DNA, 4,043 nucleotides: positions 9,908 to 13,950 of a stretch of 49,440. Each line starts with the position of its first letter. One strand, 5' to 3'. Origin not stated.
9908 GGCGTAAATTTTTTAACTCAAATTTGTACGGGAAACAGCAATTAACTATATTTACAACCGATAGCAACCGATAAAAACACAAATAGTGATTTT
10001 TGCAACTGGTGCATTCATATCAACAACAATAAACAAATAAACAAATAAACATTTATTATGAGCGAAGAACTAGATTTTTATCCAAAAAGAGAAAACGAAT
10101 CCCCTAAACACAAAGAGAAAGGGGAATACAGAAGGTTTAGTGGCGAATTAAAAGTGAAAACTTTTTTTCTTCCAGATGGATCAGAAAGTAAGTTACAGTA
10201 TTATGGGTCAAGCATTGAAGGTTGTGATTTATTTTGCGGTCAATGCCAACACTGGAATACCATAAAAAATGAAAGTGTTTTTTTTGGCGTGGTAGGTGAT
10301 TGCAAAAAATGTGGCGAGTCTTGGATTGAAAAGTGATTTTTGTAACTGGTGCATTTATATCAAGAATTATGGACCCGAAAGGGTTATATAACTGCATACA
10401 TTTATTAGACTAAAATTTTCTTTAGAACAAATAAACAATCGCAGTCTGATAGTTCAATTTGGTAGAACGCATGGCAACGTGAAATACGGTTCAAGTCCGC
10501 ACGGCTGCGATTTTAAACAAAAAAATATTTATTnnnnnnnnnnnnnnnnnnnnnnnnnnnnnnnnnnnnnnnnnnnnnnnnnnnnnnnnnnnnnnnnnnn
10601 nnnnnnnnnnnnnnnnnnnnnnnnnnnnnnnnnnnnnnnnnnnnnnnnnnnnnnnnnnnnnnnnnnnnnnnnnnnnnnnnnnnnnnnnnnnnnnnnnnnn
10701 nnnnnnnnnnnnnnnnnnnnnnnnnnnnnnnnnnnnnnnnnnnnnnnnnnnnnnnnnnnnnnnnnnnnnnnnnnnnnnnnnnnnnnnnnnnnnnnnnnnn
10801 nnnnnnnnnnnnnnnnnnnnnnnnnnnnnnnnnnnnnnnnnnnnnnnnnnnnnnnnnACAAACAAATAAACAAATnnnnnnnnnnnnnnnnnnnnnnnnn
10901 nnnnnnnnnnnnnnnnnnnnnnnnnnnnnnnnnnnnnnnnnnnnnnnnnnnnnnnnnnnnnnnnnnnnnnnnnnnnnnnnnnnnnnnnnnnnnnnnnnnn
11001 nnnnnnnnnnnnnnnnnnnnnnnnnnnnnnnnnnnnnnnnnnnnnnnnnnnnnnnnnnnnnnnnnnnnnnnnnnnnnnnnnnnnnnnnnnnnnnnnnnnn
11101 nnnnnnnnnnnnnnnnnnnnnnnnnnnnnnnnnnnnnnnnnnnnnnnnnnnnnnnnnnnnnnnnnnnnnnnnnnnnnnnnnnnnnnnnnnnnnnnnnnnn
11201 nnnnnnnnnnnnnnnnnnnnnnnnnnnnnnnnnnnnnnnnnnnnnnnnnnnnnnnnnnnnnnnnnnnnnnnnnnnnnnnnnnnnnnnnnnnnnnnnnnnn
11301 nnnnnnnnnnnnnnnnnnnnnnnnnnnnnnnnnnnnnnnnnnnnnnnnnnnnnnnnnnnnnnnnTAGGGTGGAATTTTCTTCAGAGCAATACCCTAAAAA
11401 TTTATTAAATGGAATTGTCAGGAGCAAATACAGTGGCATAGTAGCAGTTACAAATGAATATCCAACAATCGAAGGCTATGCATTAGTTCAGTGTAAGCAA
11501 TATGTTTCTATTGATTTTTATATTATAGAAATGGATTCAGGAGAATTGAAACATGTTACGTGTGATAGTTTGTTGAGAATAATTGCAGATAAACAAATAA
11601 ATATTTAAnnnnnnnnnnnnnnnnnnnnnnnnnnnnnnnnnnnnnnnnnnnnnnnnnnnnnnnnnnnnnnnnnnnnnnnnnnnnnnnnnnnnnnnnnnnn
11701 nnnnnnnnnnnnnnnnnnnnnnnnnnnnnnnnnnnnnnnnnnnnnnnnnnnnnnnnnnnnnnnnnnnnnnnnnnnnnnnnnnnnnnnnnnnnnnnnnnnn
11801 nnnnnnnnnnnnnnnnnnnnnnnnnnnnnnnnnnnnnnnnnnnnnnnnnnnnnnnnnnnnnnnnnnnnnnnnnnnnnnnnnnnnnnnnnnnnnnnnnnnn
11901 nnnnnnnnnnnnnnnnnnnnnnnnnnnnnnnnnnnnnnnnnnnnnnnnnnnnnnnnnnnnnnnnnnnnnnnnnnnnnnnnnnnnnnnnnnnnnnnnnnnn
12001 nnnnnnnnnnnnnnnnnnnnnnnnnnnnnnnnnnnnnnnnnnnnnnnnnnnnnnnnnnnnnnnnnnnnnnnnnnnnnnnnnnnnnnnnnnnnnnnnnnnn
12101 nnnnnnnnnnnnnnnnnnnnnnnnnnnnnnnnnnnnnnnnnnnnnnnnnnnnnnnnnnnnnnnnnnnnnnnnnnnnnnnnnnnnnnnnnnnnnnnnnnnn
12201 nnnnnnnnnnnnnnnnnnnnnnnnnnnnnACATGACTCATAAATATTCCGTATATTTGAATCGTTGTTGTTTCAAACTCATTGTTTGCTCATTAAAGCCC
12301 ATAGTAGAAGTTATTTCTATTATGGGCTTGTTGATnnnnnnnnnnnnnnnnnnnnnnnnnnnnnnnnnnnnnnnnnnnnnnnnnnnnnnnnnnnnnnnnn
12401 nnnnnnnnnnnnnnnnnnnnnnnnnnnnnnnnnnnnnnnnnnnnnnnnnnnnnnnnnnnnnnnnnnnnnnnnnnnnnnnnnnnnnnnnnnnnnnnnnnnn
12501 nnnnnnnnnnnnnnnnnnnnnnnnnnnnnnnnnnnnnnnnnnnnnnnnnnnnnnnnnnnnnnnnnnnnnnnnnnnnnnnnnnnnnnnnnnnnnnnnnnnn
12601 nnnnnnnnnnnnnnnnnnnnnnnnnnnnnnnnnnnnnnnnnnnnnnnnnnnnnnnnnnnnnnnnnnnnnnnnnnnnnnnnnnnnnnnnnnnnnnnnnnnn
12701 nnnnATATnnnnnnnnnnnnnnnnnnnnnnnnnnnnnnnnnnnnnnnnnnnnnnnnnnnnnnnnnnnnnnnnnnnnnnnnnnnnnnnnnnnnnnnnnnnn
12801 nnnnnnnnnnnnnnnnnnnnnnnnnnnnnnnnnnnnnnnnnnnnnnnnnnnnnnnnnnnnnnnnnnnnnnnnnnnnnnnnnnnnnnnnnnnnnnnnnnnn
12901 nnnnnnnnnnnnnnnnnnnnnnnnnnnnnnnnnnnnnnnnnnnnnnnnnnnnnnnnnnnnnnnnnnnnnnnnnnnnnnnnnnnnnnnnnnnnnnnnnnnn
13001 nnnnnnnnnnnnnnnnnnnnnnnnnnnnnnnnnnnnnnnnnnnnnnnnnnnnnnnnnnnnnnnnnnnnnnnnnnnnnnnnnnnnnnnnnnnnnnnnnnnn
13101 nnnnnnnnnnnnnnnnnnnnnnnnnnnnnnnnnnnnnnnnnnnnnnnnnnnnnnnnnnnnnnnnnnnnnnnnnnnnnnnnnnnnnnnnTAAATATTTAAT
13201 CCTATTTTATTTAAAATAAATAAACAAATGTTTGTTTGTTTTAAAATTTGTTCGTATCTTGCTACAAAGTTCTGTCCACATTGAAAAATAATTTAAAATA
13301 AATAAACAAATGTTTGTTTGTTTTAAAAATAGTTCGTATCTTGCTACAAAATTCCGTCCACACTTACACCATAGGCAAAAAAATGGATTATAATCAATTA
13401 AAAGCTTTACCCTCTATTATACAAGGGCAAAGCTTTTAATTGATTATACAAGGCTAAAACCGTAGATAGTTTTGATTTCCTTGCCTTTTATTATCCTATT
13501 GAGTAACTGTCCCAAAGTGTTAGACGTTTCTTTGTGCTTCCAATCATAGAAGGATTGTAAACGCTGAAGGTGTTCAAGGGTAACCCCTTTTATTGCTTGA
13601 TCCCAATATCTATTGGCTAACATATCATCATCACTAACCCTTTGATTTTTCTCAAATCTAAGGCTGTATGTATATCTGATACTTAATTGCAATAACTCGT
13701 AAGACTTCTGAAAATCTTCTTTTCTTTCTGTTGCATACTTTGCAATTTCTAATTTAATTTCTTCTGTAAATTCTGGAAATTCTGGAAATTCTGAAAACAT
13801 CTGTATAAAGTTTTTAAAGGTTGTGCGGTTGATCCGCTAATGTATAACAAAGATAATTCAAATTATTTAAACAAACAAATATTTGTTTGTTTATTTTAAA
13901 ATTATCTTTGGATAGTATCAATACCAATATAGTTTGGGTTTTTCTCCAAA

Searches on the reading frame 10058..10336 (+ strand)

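Call 27: search_protein_families(library=phrogs, max_evalue=0.01, proteins=[window:10058-10336:+])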
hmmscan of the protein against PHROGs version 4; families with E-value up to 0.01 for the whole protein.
window:10058-10336:+ (92 aa): 0 families

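Call 66: search_protein_families(library=pfam, max_evalue=0.01, proteins=[window:10058-10336:+])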
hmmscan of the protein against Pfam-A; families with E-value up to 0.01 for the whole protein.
window:10058-10336:+ (92 aa): 1 family
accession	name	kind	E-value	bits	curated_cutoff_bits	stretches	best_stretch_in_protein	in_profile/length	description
PF18073.7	Zn_ribbon_LapB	-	0.0069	16.5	25.7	0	60-70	17-27/28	Rubredoxin metal binding domain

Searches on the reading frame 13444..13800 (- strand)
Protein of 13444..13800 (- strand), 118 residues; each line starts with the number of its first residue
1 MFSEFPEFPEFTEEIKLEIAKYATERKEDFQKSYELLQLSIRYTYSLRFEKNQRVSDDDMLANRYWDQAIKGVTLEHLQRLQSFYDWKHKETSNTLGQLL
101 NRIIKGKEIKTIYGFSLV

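Call 26: search_protein_families(library=phrogs, max_evalue=0.01, proteins=[window:13444-13800:-])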
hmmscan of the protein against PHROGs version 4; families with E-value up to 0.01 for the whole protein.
window:13444-13800:- (118 aa): 0 families

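Call 38: search_protein_families(library=pfam, max_evalue=0.05, proteins=[window:13444-13800:-])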
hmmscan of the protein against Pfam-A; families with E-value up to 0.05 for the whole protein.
window:13444-13800:- (118 aa): 0 families

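Call 63: list_cluster_members(proteins=[window:13444-13800:-, window:15426-15845:-, window:17952-18173:+, window:18514-18885:+, window:19116-19676:+, window:14438-15169:-, window:12709-13086:-, window:16389-17072:-, window:17175-17831:-, window:15989-16318:-])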
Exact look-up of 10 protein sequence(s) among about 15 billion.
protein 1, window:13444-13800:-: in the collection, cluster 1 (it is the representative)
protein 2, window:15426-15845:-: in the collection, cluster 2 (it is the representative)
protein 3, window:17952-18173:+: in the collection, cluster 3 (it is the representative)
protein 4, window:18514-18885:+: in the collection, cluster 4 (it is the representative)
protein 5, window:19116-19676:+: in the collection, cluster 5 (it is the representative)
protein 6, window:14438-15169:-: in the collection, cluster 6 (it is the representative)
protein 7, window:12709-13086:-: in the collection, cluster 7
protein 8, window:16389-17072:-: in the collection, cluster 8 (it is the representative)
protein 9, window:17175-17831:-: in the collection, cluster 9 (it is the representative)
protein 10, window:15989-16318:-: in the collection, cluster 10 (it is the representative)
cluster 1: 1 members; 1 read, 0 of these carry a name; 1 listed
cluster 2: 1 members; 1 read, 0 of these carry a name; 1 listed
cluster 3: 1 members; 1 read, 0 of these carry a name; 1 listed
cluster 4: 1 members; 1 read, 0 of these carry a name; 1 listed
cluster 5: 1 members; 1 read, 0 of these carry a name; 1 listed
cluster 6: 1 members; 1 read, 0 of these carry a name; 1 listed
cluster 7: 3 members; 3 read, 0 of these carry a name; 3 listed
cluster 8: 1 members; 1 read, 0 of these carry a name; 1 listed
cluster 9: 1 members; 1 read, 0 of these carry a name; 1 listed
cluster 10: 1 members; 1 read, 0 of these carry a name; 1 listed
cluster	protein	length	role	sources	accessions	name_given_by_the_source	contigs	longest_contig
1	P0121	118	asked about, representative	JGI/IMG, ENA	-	-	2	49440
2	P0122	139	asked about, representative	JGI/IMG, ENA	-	-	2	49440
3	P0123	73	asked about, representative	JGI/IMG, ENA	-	-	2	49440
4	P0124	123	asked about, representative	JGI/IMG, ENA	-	-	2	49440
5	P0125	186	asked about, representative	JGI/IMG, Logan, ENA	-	-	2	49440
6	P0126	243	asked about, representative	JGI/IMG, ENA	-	-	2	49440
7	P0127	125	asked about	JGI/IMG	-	-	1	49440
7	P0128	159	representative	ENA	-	-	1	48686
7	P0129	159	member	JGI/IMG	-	-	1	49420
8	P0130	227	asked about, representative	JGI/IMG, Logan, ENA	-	-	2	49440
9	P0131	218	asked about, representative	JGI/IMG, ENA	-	-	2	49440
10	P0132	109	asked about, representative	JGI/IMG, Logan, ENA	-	-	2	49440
